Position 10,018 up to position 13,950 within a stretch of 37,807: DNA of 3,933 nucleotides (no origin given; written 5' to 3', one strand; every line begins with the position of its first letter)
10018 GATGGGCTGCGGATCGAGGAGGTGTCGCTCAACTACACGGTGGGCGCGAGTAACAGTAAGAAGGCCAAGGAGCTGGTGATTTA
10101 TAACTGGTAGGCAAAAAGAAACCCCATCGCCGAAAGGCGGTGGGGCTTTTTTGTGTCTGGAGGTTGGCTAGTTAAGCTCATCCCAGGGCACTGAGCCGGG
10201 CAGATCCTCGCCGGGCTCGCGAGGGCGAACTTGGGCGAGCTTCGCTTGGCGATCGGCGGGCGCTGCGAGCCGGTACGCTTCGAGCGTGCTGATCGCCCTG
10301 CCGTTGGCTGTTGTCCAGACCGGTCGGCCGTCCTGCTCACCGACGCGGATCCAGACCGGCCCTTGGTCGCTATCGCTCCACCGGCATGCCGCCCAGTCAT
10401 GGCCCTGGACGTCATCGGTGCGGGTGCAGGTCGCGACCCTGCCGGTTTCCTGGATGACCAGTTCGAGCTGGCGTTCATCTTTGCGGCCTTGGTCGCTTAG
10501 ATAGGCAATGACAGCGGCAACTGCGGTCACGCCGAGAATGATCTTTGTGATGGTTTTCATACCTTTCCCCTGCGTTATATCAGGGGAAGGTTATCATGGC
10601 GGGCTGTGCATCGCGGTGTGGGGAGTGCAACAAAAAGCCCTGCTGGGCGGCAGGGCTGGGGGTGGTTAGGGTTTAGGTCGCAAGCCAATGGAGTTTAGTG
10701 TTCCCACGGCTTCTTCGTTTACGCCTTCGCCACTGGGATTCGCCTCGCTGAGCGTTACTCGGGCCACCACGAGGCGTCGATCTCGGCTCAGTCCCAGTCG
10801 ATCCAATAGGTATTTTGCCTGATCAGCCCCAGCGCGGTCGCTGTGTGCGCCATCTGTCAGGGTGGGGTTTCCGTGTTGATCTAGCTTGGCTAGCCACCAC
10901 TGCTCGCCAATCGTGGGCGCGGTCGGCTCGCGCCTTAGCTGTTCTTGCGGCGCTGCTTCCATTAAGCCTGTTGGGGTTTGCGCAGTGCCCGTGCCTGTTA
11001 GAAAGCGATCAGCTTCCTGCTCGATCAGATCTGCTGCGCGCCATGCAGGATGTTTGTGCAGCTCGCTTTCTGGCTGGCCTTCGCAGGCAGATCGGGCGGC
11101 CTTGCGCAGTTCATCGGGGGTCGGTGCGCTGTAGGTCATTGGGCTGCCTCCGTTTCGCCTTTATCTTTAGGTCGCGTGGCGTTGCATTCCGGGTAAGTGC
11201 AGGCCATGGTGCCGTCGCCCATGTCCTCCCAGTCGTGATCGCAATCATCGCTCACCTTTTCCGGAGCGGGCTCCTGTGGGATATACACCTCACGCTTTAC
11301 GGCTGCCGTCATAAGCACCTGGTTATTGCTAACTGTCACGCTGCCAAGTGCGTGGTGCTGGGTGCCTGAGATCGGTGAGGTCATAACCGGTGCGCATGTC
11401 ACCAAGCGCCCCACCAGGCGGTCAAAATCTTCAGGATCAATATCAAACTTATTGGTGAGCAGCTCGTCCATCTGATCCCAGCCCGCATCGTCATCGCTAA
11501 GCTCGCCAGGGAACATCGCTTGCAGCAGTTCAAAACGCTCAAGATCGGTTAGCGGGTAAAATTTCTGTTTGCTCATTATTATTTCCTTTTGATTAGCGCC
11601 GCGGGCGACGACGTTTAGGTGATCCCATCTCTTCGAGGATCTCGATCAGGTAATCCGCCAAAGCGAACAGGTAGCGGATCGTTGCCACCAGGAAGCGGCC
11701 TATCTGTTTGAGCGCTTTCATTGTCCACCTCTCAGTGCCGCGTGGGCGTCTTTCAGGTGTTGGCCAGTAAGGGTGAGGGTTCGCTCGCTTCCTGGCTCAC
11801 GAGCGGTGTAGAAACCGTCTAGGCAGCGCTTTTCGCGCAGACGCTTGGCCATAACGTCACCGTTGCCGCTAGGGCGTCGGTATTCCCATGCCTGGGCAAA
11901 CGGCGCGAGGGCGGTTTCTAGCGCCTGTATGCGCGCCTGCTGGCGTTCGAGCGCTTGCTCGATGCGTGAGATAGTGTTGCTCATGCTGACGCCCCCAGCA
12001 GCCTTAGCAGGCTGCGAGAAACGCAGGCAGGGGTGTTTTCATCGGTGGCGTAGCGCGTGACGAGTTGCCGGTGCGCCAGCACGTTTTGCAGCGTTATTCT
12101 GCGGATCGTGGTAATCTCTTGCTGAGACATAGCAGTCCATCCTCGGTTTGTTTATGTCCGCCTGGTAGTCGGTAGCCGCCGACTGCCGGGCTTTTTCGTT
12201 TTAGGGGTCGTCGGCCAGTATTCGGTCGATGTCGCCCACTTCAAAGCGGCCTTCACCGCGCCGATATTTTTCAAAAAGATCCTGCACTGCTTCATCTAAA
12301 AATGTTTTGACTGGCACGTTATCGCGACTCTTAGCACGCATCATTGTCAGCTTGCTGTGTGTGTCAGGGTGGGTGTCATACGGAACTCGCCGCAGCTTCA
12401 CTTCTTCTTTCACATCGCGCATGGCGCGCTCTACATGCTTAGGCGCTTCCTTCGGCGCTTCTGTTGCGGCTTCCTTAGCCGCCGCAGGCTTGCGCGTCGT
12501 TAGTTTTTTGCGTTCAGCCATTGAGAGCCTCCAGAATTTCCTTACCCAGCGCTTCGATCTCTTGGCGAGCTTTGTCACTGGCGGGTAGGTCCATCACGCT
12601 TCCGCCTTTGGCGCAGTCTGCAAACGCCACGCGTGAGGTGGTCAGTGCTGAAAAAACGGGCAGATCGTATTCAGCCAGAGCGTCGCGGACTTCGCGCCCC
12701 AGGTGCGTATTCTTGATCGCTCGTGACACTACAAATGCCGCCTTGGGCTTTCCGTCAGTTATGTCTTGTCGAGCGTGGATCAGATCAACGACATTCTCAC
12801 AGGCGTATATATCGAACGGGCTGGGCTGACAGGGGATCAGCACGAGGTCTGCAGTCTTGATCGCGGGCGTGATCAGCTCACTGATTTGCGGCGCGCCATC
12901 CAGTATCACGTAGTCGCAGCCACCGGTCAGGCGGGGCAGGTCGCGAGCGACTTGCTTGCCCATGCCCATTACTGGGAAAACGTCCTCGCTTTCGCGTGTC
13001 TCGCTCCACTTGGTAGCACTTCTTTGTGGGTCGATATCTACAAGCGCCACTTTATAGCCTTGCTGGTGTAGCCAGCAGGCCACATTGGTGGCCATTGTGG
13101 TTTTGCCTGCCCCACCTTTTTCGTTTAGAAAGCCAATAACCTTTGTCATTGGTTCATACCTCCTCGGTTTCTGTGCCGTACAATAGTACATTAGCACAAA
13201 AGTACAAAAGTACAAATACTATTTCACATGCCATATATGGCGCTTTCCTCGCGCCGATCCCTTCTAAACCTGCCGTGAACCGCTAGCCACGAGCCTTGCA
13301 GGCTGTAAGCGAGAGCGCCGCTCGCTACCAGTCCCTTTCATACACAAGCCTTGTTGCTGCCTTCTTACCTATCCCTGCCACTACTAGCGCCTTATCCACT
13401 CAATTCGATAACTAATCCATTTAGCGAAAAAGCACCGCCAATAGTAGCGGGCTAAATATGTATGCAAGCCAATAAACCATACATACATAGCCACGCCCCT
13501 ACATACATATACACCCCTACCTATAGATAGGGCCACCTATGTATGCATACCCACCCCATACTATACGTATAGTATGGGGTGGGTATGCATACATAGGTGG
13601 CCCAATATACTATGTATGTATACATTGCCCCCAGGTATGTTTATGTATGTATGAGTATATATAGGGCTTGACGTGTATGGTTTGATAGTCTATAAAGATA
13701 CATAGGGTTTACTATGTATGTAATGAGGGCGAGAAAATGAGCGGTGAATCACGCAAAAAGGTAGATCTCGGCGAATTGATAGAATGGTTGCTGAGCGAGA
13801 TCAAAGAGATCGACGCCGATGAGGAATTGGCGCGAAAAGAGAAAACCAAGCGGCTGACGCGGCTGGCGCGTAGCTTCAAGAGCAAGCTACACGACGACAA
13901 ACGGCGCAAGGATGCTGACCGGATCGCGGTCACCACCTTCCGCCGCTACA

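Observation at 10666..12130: Five-gene, translationally coupled operon of unknowns directly downstream of parAB: likely lysogeny-expressed cargo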

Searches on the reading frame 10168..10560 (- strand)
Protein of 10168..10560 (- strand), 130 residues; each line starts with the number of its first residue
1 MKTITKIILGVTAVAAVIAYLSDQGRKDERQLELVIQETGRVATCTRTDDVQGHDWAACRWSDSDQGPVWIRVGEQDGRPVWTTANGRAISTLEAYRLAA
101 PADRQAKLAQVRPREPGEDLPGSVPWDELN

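Call 4: search_protein_families(library=pfam, proteins=[window:10168-10560:-], max_evalue=1)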
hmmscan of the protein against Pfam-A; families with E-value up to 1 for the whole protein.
window:10168-10560:- (130 aa): 0 families

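Call 6: search_protein_families(library=phrogs, proteins=[window:10168-10560:-], max_evalue=1)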
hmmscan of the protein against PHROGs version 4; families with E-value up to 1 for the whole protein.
window:10168-10560:- (130 aa): 1 family
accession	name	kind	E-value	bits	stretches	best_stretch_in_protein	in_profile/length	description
phrog_4584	-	other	0.3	12.3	0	4-43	44-82/87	carboxypeptidase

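Call 9: search_protein_families(library=padloc, proteins=[window:10168-10560:-], max_evalue=1)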
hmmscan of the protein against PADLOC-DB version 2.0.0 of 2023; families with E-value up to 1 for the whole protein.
window:10168-10560:- (130 aa): 0 families

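Call 10: search_protein_families(library=ncbifam, proteins=[window:10168-10560:-], max_evalue=1)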
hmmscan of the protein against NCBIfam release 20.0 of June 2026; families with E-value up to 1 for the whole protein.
window:10168-10560:- (130 aa): 1 family
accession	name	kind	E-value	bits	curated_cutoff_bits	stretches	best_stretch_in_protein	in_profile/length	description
NF004648.0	PRK05991.1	equivalog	0.11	11.9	391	1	10-64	84-140/254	precorrin-3B C(17)-methyltransferase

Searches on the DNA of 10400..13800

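Call 59: search_rna_families(source=window, start=10400, end=13800, threshold=evalue, max_evalue=1)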
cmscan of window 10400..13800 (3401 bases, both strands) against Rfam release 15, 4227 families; matches with E-value up to 1: 15.
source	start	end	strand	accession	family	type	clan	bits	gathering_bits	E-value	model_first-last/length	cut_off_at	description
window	13529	13604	-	RF04240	mir-4716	Gene; miRNA;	-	51.5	76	1.9e-09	1-84/84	no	mir-4716 microRNA precursor family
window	13527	13606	-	RF04176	mir-3149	Gene; miRNA;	-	51.1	100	2.6e-08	1-83/83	no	mir-3149 microRNA precursor family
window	13528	13607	+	RF04154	mir-1277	Gene; miRNA;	-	46.9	81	3.2e-07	1-78/78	no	mir-1277 microRNA precursor family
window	13533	13600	-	RF04154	mir-1277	Gene; miRNA;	-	41.4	81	8.7e-06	6-71/78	no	mir-1277 microRNA precursor family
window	13538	13597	+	RF04065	mir-7563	Gene; miRNA;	-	39.9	80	1e-05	1-76/76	no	mir-7563 microRNA precursor family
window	13536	13595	-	RF04065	mir-7563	Gene; miRNA;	-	39.9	80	1e-05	1-76/76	no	mir-7563 microRNA precursor family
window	13527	13609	+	RF00708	mir-450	Gene; miRNA;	-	37.9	60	0.00027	1-78/78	no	mir-450 microRNA precursor family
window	13523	13606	-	RF04158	mir-568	Gene; miRNA;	-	35.8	75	0.0013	1-93/93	no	mir-568 microRNA precursor family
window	13531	13606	+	RF04158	mir-568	Gene; miRNA;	-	32.9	75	0.0064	1-93/93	no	mir-568 microRNA precursor family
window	13544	13589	+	RF03682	mir-3912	Gene; miRNA;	-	31.3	95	0.0021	1-91/91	no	mir-3912 microRNA precursor family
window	13535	13598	+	RF04204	mir-3473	Gene; miRNA;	-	31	71.8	0.00099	1-78/78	no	mir-3473 microRNA precursor family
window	13536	13597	-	RF00103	mir-1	Gene; miRNA;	-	28.4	45.6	0.0061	1-79/79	no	mir-1 microRNA precursor family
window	13543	13589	+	RF04238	mir-4012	Gene; miRNA;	-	23.4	80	0.22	1-63/63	no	mir-4012 microRNA precursor family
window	13544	13585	-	RF03793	MIR810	Gene; miRNA;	-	22.8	170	0.24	1-223/223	no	MIR810 microRNA precursor family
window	13424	13601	-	RF00022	GcvB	Gene;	-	20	42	0.21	1-204/204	no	GcvB RNA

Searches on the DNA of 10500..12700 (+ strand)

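Call 3: search_dna_similar(query=window:10500-12700:+, collection=phages, mode=near, max_rows=30)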
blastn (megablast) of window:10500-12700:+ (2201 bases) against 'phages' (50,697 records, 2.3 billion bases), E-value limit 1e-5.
Records with a match: 2; places in all: 2; records where one place covers at least 80% of the query: 0.
Best place of each record, by identity: 60-80% 2.
By first word of the organism name: Halomonas 2.
By host as written in the record: - 1; Halomonas aquamarina 1.
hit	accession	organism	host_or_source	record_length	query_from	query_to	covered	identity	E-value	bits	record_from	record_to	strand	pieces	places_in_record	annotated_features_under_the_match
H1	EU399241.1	Halomonas phage phiHAP-1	-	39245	1229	2201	44%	79.0%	0e+0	647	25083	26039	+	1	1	hypothetical protein (x2) | partitioning protein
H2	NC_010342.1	Halomonas phage phiHAP-1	Halomonas aquamarina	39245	1229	2201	44%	79.0%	0e+0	647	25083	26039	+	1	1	hypothetical protein (x2) | ParA-like partition protein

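Call 5: get_annotated_region(hit=H2, flank=5000)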
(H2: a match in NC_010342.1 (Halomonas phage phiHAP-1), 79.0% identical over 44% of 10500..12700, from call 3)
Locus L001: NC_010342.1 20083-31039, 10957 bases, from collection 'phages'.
description: Halomonas phage phiHAP-1, complete genome.
organism: Halomonas phage phiHAP-1 (NCBI taxid 2914010)
taxonomy: Viruses; Duplodnaviria; Heunggongvirae; Uroviricota; Caudoviricetes; Hapunavirus; Hapunavirus HAP1
host: Halomonas aquamarina; source: -; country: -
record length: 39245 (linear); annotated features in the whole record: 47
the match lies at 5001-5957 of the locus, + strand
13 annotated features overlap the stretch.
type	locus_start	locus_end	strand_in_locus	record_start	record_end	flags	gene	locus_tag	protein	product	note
CDS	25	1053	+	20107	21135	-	D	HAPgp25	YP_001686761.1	tail protein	gpD; D protein; bacteriophage P2-like virions include a head and a tail; D protein contributes to tail formation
CDS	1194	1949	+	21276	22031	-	-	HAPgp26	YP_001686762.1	DNA methyltransferase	similar to VP882, VHML, and phiE125; ORF26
CDS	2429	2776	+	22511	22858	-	-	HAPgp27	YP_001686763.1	hypothetical protein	ORF27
CDS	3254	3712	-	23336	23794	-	-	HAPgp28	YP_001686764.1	hypothetical protein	ORF28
CDS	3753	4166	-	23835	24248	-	-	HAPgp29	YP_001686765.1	hypothetical protein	ORF29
CDS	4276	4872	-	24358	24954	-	-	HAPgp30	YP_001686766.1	hypothetical protein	similar to phage P27; ORF30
CDS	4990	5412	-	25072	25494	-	-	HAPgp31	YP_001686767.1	hypothetical protein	ORF31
CDS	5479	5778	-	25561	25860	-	-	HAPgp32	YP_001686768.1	hypothetical protein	ORF32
CDS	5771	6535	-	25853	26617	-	-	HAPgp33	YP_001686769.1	ParA-like partition protein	ParA proteins are involved in plasmid partition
repeat_region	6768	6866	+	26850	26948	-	-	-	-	-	-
CDS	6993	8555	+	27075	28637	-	-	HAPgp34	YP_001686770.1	protelomerase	similar to VP882, N15, PY54, and VHML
CDS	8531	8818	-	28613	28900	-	-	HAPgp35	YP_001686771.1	hypothetical protein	ORF35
CDS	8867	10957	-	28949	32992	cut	-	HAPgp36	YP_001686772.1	replication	ORF36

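Call 116: build_rna_model(alignment_id=A9, structure=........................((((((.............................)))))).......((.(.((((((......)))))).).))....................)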
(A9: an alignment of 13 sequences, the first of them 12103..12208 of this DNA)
Model R1 built from alignment A9 (13 sequences, 120 columns); structure: as given.
model positions 106; base pairs 15; branch points 1; effective number of sequences 3.91; information 0.59 bits per position. Calibrated on 0.2 Mb of random sequence (short: E-values are rough).
structure used (alignment columns):
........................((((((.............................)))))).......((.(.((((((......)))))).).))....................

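Call 117: search_with_rna_model(model_id=R1, sources=[window, L019, L020, L021, L026, L027, L028, L029, L030, L031, L032, L033, L034, L035, L036, L037, L038, L039, L040, L041, L042, L043, L044, L045, L046, L047, L048, L049, L050, L051, L011, L012, L013, L014, L016, L017, L023], max_evalue=1)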
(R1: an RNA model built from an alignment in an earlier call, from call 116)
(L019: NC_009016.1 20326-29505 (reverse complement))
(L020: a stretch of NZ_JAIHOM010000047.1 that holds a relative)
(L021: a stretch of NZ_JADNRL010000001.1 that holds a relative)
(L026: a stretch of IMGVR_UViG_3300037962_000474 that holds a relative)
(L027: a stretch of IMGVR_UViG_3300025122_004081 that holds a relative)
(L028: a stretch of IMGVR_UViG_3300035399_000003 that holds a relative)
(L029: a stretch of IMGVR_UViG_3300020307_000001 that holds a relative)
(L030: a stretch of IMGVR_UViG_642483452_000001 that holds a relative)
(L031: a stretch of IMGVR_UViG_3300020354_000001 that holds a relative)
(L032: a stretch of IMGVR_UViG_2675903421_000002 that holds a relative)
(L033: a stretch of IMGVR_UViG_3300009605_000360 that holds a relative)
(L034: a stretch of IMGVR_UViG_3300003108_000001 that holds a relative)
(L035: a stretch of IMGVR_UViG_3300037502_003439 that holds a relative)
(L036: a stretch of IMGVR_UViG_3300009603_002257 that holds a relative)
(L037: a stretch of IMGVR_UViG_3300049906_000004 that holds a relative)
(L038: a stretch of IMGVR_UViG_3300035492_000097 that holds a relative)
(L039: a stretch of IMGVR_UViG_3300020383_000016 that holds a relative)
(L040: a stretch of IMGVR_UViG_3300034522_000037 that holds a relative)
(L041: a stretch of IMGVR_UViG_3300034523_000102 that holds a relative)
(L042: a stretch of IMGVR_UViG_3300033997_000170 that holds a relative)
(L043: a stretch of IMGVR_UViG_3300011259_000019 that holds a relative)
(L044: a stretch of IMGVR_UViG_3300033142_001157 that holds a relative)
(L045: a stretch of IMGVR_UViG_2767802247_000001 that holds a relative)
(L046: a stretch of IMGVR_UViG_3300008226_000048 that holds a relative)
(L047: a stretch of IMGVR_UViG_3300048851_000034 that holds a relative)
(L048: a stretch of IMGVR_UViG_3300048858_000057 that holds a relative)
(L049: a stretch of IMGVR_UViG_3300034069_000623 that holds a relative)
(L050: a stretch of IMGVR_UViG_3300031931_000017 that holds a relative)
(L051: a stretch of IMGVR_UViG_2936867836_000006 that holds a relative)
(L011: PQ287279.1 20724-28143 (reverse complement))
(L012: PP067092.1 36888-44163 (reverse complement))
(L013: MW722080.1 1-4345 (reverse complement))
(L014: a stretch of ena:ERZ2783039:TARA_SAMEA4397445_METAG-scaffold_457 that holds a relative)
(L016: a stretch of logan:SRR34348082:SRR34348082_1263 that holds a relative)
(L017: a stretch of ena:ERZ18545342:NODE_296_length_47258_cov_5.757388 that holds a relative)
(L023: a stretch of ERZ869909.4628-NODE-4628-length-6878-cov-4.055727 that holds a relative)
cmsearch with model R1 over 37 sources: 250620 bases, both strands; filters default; matches with E-value up to 1: 30.
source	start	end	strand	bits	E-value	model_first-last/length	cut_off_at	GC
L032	3299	3402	-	97.4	3e-23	1-106/106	no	0.51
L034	1295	1398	-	97.2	3.4e-23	1-106/106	no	0.52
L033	1387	1490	-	96.3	5.6e-23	1-106/106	no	0.51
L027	1355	1458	-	96.2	6.2e-23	1-106/106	no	0.52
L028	1366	1469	-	96.2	6.2e-23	1-106/106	no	0.52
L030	3298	3401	-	96.2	6.2e-23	1-106/106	no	0.52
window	12103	12206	+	96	6.8e-23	1-106/106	no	0.54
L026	688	791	-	96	7e-23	1-106/106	no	0.53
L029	1262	1365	-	96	7e-23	1-106/106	no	0.53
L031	1354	1457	-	96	7e-23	1-106/106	no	0.53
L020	1337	1441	-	91.4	1.1e-21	1-106/106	no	0.65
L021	6281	6385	-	86.4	2.2e-20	1-106/106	no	0.61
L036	1388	1492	-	86.4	2.2e-20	1-106/106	no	0.61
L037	3281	3385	-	86.4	2.2e-20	1-106/106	no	0.61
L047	3192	3298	-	83.4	1.4e-19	1-106/106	no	0.57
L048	1572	1678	-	83.4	1.4e-19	1-106/106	no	0.57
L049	1349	1455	-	83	1.8e-19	1-106/106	no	0.57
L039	3321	3426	-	82.6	2.2e-19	1-106/106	no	0.61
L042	2926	3028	-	80.9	6.3e-19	1-106/106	no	0.61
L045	1386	1488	-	80.9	6.3e-19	1-106/106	no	0.61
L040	3250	3354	-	80.2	9.7e-19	1-106/106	no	0.59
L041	1412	1516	-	80.2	9.7e-19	1-106/106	no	0.59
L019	4676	4784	-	78.5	2.6e-18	1-106/106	no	0.5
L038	3245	3353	-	78.5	2.6e-18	1-106/106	no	0.5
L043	3245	3353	-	78.5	2.6e-18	1-106/106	no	0.5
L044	1336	1448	-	76.2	1e-17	1-106/106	no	0.43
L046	1948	2060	-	73.5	5.5e-17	1-106/106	no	0.42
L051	1390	1500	-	67.1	2.5e-15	1-106/106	no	0.51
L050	1414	1524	-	66.7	3.3e-15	1-106/106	no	0.5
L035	3299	3407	-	48.5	1.9e-10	1-106/106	no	0.61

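Call 120: search_dna_similar(query=window:10666-12578:+, collection=plasmids, mode=distant, max_rows=20)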
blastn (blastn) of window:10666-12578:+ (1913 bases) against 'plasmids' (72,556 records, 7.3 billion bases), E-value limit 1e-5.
No match.
